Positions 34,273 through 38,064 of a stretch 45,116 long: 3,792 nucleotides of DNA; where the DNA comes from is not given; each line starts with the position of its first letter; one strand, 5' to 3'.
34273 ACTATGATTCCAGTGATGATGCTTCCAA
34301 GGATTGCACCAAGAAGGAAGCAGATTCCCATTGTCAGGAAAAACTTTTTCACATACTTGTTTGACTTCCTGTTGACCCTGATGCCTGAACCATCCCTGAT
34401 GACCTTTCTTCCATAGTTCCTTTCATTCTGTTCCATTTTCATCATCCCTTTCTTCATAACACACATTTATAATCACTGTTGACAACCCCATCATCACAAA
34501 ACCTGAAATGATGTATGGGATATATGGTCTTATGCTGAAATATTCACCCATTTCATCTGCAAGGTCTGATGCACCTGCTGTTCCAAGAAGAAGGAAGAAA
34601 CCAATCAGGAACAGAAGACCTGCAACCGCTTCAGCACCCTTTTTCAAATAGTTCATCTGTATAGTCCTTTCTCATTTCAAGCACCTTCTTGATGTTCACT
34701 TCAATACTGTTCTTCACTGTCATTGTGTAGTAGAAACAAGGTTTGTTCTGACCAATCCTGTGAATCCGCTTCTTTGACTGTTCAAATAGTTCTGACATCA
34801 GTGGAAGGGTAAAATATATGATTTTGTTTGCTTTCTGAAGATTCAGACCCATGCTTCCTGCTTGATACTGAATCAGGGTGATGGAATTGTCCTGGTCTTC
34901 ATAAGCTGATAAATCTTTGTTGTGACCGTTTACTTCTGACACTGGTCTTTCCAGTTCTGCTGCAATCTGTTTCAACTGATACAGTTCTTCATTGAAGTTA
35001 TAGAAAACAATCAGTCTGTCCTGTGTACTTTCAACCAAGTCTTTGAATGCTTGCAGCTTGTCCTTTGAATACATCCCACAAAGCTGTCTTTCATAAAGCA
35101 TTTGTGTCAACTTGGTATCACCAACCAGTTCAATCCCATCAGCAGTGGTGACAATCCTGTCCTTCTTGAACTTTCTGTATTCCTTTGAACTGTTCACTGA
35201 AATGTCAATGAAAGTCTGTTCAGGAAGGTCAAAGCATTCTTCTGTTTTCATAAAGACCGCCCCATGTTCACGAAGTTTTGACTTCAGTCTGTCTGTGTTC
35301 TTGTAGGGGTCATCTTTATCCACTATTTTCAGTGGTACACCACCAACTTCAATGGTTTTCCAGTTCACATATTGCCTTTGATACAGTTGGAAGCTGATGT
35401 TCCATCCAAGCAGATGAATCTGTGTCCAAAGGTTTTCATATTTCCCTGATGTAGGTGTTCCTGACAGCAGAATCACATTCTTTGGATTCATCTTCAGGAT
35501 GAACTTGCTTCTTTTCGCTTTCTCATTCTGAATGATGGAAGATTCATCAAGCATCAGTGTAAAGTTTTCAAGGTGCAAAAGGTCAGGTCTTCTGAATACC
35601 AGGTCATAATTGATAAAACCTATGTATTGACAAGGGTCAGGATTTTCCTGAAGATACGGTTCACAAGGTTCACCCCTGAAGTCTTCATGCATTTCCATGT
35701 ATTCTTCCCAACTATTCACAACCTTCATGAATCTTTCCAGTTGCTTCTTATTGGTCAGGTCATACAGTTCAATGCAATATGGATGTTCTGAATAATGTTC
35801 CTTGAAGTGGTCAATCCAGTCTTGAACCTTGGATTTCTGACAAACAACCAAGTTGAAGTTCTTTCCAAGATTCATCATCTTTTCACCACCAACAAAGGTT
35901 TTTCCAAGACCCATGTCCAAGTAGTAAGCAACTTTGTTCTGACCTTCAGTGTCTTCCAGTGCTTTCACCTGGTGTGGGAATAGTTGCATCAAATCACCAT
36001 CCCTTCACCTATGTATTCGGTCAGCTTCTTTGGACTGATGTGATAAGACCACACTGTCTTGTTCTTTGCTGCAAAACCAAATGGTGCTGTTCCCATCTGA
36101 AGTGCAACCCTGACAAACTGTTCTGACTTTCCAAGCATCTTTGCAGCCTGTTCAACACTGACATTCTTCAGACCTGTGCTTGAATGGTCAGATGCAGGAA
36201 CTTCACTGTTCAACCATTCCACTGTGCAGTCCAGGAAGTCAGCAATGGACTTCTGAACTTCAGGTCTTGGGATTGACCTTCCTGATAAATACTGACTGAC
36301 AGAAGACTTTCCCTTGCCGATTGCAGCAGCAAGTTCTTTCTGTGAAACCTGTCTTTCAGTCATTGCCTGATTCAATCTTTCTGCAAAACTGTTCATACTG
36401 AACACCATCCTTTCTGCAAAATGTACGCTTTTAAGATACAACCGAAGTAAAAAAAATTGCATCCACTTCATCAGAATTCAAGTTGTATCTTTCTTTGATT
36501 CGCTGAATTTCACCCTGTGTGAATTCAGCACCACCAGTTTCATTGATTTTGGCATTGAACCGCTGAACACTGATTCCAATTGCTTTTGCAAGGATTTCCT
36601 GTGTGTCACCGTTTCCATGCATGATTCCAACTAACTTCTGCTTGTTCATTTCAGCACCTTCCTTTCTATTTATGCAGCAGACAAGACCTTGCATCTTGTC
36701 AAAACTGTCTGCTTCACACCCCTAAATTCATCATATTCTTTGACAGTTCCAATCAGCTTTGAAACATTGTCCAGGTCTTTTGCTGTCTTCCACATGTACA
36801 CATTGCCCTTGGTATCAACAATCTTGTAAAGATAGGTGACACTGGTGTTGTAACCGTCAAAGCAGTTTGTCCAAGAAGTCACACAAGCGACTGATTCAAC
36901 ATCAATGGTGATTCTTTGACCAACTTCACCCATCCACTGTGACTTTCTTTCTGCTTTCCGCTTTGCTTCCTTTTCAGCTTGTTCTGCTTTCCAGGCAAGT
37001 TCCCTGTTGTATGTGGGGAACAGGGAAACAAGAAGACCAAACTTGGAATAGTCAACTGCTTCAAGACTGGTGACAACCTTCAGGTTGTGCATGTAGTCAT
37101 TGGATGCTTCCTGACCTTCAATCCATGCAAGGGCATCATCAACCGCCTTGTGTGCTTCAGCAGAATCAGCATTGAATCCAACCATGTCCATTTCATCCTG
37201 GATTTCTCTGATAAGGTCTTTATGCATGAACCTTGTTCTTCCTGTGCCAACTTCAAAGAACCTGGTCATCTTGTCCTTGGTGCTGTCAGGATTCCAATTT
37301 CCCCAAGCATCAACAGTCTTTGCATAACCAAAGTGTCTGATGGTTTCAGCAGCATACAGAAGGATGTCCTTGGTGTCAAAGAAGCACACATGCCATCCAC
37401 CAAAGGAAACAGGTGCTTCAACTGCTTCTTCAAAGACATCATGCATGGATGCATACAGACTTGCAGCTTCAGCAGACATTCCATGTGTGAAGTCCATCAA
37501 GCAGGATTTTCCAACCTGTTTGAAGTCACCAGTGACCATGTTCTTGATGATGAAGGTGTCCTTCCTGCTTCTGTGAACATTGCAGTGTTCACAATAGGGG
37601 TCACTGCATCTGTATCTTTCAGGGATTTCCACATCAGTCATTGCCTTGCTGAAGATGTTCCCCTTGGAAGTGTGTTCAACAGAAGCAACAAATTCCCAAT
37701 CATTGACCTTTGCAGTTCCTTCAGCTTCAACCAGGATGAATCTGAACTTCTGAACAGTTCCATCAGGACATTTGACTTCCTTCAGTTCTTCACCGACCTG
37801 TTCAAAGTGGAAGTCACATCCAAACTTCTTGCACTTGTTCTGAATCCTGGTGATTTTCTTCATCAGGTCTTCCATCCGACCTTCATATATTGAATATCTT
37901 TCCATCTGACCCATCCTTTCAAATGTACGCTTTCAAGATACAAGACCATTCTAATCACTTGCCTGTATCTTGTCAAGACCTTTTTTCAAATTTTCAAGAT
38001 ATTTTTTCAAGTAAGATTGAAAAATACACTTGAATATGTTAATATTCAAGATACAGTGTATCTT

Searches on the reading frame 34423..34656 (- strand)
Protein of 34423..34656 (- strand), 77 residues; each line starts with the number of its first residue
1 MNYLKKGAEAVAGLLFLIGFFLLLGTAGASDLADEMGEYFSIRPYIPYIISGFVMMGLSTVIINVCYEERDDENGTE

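Call 11: search_protein_families(library=pfam, proteins=[window:34423-34656:-], max_evalue=0.01)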
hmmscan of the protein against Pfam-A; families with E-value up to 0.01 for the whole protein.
window:34423-34656:- (77 aa): 1 family
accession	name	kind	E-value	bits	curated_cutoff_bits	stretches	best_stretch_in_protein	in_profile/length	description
PF05255.16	UPF0220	-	0.0004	20.4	25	1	5-61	22-78/166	Uncharacterised protein family (UPF0220)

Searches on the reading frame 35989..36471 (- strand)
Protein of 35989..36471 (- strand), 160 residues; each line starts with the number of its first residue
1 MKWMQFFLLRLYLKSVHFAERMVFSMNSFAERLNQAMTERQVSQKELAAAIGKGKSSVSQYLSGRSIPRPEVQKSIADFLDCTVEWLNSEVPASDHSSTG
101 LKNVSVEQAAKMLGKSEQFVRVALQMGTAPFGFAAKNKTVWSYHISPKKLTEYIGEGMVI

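Call 11: search_protein_families(library=pfam, proteins=[window:35989-36471:-], max_evalue=0.01)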
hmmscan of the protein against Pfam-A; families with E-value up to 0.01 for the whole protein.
window:35989-36471:- (160 aa): 8 families
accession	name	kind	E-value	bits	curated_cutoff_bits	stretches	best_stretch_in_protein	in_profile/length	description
PF01381.28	HTH_3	-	2.5e-14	53.5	23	1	35-87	3-55/55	Helix-turn-helix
PF13560.12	HTH_31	-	6.9e-10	39.5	27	1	29-84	2-58/64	Helix-turn-helix domain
PF13443.12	HTH_26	-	4e-06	27.4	22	1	32-85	1-55/63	Cro/C1-type HTH DNA-binding domain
PF12844.13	HTH_19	-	7e-06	26.3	30.2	1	31-87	2-58/64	Helix-turn-helix domain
PF17762.8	HTH_ParB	-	3.8e-05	24.2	22.6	1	30-67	9-46/102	ParB HTH domain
PF08535.16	KorB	-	0.00011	22.6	22.3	0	102-130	2-30/89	KorB domain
PF13384.12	HTH_23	-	0.0044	17.2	24.6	0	104-122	18-36/50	Homeodomain-like domain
PF08281.18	Sigma70_r4_2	-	0.0093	16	25.7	0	102-126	25-49/54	Sigma-70, region 4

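Call 16: search_protein_families(library=phrogs, proteins=[window:35989-36471:-], max_evalue=0.001)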
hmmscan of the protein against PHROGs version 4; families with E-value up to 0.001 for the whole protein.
window:35989-36471:- (160 aa): 17 families
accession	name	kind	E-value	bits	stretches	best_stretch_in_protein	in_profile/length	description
phrog_6058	-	unknown function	7.6e-20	71.8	1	93-157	14-80/113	-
phrog_8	-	transcription regulation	5.9e-16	59.8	1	25-87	73-135/346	transcriptional regulator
phrog_4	-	transcription regulation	1.8e-15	57.8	1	24-97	128-201/400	transcriptional repressor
phrog_2328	-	transcription regulation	1.1e-13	52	1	23-95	10-82/128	transcriptional repressor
phrog_2967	-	transcription regulation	3.9e-13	50.5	1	25-108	7-85/225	transcriptional regulator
phrog_2439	-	transcription regulation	1e-10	42.1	1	29-94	8-73/367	transcriptional regulator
phrog_3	-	transcription regulation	4.4e-10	40.9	1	22-97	82-157/430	transcriptional repressor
phrog_1124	-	transcription regulation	8.6e-07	29.7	1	26-81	2-60/177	transcriptional regulator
phrog_4583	-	transcription regulation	1.4e-06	29.2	1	28-95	10-77/81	transcriptional repressor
phrog_3037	-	transcription regulation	1.5e-06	29.1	1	25-99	23-86/189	transcriptional repressor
phrog_4779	-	transcription regulation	2.2e-06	29.1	1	30-70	4-44/98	transcriptional regulator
phrog_1373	-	transcription regulation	5.4e-06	27.5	1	29-111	64-147/166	transcriptional regulator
phrog_7241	-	transcription regulation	7.6e-06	27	1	35-87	68-120/122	transcriptional regulator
phrog_296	-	integration and excision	3.7e-05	23.6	1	26-81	225-281/626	DNA transposition protein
phrog_34939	-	unknown function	4e-05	24.4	1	29-66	10-47/280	-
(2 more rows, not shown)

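Call 47: search_protein_families(library=ncbifam, proteins=[window:35989-36471:-], max_evalue=0.001)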
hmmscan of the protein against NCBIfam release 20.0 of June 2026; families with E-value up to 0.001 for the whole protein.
window:35989-36471:- (160 aa): 5 families
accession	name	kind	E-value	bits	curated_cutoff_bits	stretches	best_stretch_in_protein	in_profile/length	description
NF041951.1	phage_RstR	subfamily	1.3e-08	35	80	1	28-118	2-90/108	RstR family transcriptional repressor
NF053720.1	NsdA_fam_reg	subfamily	1e-05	25.3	75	1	23-136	12-123/432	NsdA family TPR-like regulatory protein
NF007257.0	PRK09706.1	subfamily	1.1e-05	25.3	101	1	28-87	5-64/135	transcriptional repressor DicA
TIGR00270.2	TIGR00270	equivalog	0.00064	19.6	110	1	27-84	74-131/159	multiprotein bridging factor aMBF1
NF010465.0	PRK13890.1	equivalog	0.0009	19.3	96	0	35-123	12-95/121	conjugal transfer protein TrbA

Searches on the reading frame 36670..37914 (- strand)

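Call 12: search_protein_families(library=pfam, proteins=[window:36670-37914:-], max_evalue=0.01)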
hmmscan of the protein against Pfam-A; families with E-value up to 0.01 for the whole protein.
window:36670-37914:- (414 aa): 0 families

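Call 16: search_protein_families(library=phrogs, proteins=[window:36670-37914:-], max_evalue=0.001)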
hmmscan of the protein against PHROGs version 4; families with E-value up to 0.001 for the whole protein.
window:36670-37914:- (414 aa): 5 families
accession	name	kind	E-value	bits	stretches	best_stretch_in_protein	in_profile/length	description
phrog_2319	-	unknown function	4.5e-62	211.6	1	3-410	2-396/399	-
phrog_30451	-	unknown function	2.7e-20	74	1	313-411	176-280/287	-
phrog_3628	-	unknown function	9e-13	49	1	311-411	158-256/257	-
phrog_4095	-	unknown function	3e-09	37.8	1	303-411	111-226/234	-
phrog_27218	-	unknown function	1.9e-05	25.6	1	318-410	100-189/192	-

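Call 47: search_protein_families(library=ncbifam, proteins=[window:36670-37914:-], max_evalue=0.001)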
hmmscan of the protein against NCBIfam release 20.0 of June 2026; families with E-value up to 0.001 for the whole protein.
window:36670-37914:- (414 aa): 0 families
